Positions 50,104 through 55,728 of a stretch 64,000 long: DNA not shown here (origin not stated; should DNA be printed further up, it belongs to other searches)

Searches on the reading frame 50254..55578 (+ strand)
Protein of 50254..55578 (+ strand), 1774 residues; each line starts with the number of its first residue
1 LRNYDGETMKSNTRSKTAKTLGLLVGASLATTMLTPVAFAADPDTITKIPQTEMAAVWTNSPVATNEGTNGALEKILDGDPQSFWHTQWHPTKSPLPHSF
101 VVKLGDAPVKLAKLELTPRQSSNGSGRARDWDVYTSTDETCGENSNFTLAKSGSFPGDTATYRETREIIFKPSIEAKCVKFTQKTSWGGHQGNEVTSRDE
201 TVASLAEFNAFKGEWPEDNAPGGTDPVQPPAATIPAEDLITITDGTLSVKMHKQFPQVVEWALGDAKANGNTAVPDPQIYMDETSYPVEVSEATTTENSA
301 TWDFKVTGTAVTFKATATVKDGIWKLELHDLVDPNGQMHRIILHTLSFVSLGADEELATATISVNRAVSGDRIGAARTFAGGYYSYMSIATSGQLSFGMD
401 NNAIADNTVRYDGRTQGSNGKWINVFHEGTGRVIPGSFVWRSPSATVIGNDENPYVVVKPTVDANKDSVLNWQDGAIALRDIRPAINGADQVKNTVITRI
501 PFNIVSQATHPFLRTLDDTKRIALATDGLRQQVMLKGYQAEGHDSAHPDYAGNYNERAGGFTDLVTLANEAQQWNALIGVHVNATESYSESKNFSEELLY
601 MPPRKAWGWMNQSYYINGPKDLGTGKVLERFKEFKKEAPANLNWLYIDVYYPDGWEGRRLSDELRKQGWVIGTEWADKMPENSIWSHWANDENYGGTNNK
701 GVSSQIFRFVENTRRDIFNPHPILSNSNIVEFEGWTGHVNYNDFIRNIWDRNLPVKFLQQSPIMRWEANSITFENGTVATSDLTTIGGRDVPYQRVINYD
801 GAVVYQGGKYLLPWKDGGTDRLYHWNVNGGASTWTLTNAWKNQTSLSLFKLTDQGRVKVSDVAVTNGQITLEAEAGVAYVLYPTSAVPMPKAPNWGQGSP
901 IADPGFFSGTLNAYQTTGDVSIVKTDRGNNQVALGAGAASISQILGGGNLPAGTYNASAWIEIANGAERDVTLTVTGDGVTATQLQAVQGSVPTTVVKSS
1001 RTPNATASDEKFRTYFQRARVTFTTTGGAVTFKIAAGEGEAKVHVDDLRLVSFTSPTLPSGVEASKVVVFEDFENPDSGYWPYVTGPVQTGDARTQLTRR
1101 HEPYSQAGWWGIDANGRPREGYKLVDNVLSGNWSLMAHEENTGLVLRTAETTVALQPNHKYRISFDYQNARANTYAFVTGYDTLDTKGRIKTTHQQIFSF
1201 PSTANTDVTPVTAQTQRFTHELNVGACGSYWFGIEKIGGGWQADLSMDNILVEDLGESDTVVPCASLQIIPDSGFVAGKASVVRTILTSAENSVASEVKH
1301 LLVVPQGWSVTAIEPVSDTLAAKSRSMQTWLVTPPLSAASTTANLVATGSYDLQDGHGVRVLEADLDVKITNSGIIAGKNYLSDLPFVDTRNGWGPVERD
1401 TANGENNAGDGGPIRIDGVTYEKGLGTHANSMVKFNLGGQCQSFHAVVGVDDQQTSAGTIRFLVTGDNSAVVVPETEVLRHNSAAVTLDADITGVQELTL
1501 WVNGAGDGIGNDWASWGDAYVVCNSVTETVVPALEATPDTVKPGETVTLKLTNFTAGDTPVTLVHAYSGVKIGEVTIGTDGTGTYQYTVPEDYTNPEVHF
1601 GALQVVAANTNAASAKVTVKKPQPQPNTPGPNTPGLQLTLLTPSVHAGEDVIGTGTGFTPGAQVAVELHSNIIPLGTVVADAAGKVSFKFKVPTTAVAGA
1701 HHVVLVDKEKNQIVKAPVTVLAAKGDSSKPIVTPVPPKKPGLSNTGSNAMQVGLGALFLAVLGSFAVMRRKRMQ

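Call 44: search_protein_families(library=pfam, proteins=[window:50254-55578:+], max_evalue=0.00001)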
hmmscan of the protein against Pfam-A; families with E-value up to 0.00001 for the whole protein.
window:50254-55578:+ (1774 aa): 7 families
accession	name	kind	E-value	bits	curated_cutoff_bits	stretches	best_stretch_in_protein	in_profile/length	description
PF12905.13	Glyco_hydro_101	-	1.9e-113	378.8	25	1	473-745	1-272/272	Endo-alpha-N-acetylgalactosaminidase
PF08305.17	NPCBM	-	1.5e-43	148.5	23.9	1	1379-1521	2-136/137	NPCBM/NEW2 domain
PF17451.8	Glyco_hyd_101C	-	9.7e-31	107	25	1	752-856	2-118/119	Glycosyl hydrolase 101 beta sandwich domain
PF17974.7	GalBD_like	-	1.6e-21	77.6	26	1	1046-1235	1-170/190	Galactose-binding domain-like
PF18080.7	Gal_mutarotas_3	-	2.4e-20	73.9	27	1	242-472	1-241/241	Galactose mutarotase-like fold domain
PF00754.31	F5_F8_type_C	-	1.9e-12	47.9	28.2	1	67-198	7-124/127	F5/8 type C domain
PF21466.3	GH101_dom-5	-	2e-09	37.8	27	1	901-1041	1-143/145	Endo-alpha-N-acetylgalactosaminidase, domain 5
